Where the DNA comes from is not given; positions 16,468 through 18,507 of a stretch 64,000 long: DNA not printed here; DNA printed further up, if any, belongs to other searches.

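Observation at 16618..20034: CheY-type receiver domain embedded inside a tandem HdrA-like flavoprotein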

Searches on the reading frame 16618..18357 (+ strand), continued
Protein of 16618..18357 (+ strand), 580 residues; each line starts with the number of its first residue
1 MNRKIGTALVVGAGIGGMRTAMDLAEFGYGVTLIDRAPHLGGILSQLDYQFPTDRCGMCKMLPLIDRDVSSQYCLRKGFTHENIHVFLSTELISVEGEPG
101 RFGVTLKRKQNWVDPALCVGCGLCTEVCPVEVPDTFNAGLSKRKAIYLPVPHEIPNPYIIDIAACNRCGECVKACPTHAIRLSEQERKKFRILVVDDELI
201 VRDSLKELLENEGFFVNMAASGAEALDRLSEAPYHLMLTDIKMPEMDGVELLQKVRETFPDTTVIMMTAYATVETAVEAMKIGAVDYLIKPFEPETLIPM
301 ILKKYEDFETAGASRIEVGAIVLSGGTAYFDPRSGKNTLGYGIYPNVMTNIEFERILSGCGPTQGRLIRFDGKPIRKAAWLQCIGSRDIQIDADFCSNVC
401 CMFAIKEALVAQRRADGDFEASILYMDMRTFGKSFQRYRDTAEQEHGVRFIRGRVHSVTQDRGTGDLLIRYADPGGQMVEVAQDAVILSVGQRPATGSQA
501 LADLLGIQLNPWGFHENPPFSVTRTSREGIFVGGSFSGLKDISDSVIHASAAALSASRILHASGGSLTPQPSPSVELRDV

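Call 79: find_encoding_contigs(protein=P0296, flank=10000, max_places=1)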
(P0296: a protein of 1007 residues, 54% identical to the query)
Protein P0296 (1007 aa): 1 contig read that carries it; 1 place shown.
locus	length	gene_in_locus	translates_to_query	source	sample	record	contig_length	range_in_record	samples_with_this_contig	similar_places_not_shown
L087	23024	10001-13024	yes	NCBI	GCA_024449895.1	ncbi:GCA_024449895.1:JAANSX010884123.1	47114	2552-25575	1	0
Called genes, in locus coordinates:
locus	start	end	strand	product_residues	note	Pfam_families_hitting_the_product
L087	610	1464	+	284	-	PF00175:NAD_binding_1 (weak), PF10418:DHODB_Fe-S_bind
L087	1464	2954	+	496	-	PF14691:Fer4_20, PF01262:AlaDh_PNT_C (faint), PF07992:Pyr_redox_2, PF13450:NAD_binding_8, PF13738:Pyr_redox_3 (faint), PF00070:Pyr_redox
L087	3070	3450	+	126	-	PF02579:Nitro_FeMo-Co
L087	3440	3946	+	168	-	PF01980:TrmO_N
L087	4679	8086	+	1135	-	PF01266:DAO (weak), PF12831:FAD_oxidored, PF13450:NAD_binding_8 (weak), PF14691:Fer4_20, PF00890:FAD_binding_2 (weak), PF07992:Pyr_redox_2, PF13450:NAD_binding_8, PF14697:Fer4_21, +13 more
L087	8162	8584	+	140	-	PF02662:FlpD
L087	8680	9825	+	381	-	PF12797:Fer4_2 (faint), PF13237:Fer4_10 (faint), PF13183:Fer4_8 (weak)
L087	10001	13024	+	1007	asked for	PF13450:NAD_binding_8 (weak), PF00037:Fer4 (weak), PF12838:Fer4_7, PF13187:Fer4_9 (weak), PF00037:Fer4, PF12837:Fer4_6 (weak), PF00890:FAD_binding_2 (weak), PF13450:NAD_binding_8, +16 more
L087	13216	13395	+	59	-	PF00890:FAD_binding_2, PF01266:DAO (weak), PF07992:Pyr_redox_2 (weak), PF12831:FAD_oxidored, PF13450:NAD_binding_8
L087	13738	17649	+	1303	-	PF14691:Fer4_20, PF01266:DAO (weak), PF01946:Thi4 (weak), PF07992:Pyr_redox_2, PF13450:NAD_binding_8, PF07992:Pyr_redox_2, PF13450:NAD_binding_8, PF12838:Fer4_7, +14 more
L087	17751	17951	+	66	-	PF02662:FlpD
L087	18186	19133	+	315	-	PF12797:Fer4_2 (faint), PF13187:Fer4_9 (faint), PF00037:Fer4 (faint), PF13183:Fer4_8 (weak)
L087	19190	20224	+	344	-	PF13183:Fer4_8 (faint), PF13534:Fer4_17 (faint), PF00037:Fer4 (faint), PF12797:Fer4_2 (faint), PF13237:Fer4_10 (faint), PF17179:Fer4_22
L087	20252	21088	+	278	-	PF00970:FAD_binding_6 (weak), PF00175:NAD_binding_1, PF10418:DHODB_Fe-S_bind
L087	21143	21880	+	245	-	PF13183:Fer4_8, PF13237:Fer4_10 (weak), PF12838:Fer4_7 (weak), PF13187:Fer4_9, PF13534:Fer4_17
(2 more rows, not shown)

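Call 80: find_encoding_contigs(protein=P0273, flank=10000, max_places=1)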
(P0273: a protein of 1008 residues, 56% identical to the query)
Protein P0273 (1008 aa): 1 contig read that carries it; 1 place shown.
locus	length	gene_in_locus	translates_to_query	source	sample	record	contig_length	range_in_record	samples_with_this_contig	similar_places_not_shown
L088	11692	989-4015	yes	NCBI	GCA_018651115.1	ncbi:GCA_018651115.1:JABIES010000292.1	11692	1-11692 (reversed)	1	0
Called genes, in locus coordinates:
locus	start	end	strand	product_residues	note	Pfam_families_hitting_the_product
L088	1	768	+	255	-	PF13183:Fer4_8 (weak)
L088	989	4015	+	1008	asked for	PF12837:Fer4_6 (weak), PF12838:Fer4_7, PF13187:Fer4_9, PF00037:Fer4 (weak), PF13237:Fer4_10 (weak), PF00890:FAD_binding_2 (weak), PF12831:FAD_oxidored (weak), PF13450:NAD_binding_8 (weak), +15 more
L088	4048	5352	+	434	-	-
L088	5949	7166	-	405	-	PF03453:MoeA_N, PF00994:MoCF_biosynth, PF03454:MoeA_C (weak)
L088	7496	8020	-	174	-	PF01750:HycI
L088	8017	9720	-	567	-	PF27537:HoxH, PF00374:NiFeSe_Hases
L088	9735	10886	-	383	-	PF03916:NrfD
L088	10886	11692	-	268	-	PF00037:Fer4 (faint), PF12797:Fer4_2 (faint), PF12837:Fer4_6 (faint), PF14697:Fer4_21 (faint), PF12838:Fer4_7 (faint), PF13187:Fer4_9 (weak), PF13247:Fer4_11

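Call 81: find_encoding_contigs(protein=P0133, flank=10000, max_places=1)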
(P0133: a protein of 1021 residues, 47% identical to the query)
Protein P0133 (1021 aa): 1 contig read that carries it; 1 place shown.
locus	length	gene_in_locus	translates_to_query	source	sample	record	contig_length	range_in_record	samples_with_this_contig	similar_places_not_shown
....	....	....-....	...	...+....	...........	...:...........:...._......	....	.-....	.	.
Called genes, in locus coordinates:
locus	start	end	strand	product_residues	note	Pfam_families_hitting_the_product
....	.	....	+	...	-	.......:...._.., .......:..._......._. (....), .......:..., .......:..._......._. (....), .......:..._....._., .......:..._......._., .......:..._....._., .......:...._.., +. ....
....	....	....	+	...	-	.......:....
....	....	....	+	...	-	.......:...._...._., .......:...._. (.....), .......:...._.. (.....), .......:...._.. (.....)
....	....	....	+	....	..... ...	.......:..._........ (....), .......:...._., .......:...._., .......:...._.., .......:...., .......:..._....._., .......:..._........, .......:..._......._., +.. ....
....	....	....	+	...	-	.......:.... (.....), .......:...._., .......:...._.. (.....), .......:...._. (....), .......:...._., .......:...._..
